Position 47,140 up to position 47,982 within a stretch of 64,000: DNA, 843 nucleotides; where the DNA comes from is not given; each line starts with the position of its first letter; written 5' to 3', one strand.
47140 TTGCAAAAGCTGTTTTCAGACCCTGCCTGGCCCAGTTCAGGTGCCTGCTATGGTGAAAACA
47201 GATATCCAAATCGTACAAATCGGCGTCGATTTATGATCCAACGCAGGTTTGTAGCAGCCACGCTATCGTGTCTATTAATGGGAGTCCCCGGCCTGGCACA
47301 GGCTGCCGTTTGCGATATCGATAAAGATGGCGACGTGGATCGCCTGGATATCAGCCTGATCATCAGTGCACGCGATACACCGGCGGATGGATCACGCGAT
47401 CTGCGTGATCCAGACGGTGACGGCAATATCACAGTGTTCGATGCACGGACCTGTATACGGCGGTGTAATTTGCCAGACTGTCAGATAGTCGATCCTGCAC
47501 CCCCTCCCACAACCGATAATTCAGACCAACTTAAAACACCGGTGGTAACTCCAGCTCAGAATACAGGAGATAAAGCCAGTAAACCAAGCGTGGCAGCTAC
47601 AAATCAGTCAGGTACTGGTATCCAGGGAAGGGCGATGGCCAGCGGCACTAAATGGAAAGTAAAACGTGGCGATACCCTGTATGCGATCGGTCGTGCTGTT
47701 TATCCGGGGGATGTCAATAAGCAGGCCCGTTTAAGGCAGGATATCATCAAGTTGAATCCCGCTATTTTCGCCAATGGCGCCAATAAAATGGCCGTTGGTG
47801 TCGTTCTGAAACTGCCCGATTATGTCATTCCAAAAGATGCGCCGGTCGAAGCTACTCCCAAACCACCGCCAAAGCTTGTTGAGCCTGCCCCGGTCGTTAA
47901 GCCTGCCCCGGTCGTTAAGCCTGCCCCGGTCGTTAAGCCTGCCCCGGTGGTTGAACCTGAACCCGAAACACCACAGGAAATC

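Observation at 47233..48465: Unusual OMP architecture: dockerin-like Ca-binding pair, LysM, (PAPVVK)n stalk, small beta-barrel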

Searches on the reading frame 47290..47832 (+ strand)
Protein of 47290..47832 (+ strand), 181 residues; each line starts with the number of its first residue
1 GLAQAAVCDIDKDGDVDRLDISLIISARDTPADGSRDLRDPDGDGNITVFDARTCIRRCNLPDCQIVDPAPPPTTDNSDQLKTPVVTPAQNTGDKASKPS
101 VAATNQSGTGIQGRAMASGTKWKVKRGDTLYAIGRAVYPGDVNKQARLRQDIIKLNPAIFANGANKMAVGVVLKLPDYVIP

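Call 55: predict_structure(alignment_id=A3)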
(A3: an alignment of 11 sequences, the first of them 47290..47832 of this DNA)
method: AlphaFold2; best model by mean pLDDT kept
length: 181 residues; sequences in the alignment: 11
mean_pLDDT: 53.4   pTM: 0.36
mean pLDDT of the five models: 53.4, 37.7, 37.4, 35.9, 35.8
residues with pLDDT >= 90: 0; 70-90: 52; 50-70: 46; < 50: 83
segments of 3 or more residues with pLDDT < 50: 1-16, 28-30, 61-119, 179-181
pLDDT, mean of each block of 10 residues (from residue 1): 35 46 53 59 64 58 40 30 26 24 24 32 81 78 83 86 75 70 33
secondary structure, 60 per line:
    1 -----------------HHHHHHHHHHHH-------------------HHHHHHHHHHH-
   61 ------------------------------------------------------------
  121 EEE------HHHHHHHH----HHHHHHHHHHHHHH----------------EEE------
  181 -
elements in order: H18-29 H49-59 E121-123 H130-137 H142-155 E172-174

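Call 57: fold_search(model_id=the predicted structure, library=pdb)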
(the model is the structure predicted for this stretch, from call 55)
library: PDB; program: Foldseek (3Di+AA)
matches with E <= 10: 26; with E <= 0.001: 0
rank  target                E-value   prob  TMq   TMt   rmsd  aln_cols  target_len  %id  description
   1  9gb2_S                4.4e-02  0.97  0.25  0.23  13.2        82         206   17  Extended phiCD508 baseplate (released 2025-03-26)
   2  9g8s_S                6.4e-02  0.99  0.25  0.23   7.4        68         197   19  C3 reconstruction of extended phiCD508 needle (released 2025-04-09)
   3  4uz2_D                2.0e-01  0.96  0.22  0.38   3.1        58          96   29  Crystal structure of the N-terminal LysM domains from the putative NlpC/P60 D,L endopeptidase from T. thermophilus (released 2015-01-14)
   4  5k2l                  2.1e-01  0.95  0.22  0.69   3.5        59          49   29  Crystal structure of LysM domain from Volvox carteri chitinase (released 2017-02-22)
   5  7vcm_B                3.2e-01  0.93  0.27  0.14   4.2        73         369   27  crystal structure of GINKO1 (released 2022-07-27)
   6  4xcm_B                3.7e-01  0.92  0.21  0.18   3.4        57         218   28  Crystal structure of the putative NlpC/P60 D,L endopeptidase from T. thermophilus (released 2015-01-14)
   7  4uz2_C                3.9e-01  0.91  0.22  0.38   3.4        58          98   31  Crystal structure of the N-terminal LysM domains from the putative NlpC/P60 D,L endopeptidase from T. thermophilus (released 2015-01-14)
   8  4uz2_A                4.4e-01  0.91  0.22  0.38   3.3        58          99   31  Crystal structure of the N-terminal LysM domains from the putative NlpC/P60 D,L endopeptidase from T. thermophilus (released 2015-01-14)
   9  8zex                  6.1e-01  0.90  0.25  0.11   2.4        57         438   30  Biosensor HaloKbp1a (released 2024-12-18)
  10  6u5b_6                6.5e-01  0.84  0.25  0.71   2.5        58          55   21  CryoEM Structure of Pyocin R2 - precontracted - baseplate (released 2020-04-15)
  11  2ozn_B                1.3e+00  0.16  0.17  0.22   5.1        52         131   17  The Cohesin-Dockerin Complex of NagJ and NagH from Clostridium perfringens (released 2008-05-06)
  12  8kea_K                1.6e+00  0.51  0.23  0.27   2.9        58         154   22  Cyanophage A-1(L) baseplate-initiators (released 2024-04-10)
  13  8qyw                  2.7e+00  0.02  0.09  0.09  11.3        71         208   14  Human Pyridoxine-5'-phosphate oxidase mutant R225H (released 2024-02-07)
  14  1ohz_B                4.0e+00  0.09  0.16  0.40   6.0        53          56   23  Cohesin-Dockerin complex from the cellulosome of Clostridium thermocellum (released 2003-11-20)
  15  9h24                  4.5e+00  0.33  0.24  0.23   3.2        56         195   18  Crystal structure of MtCERK1 extracellular domain (released 2025-07-16)
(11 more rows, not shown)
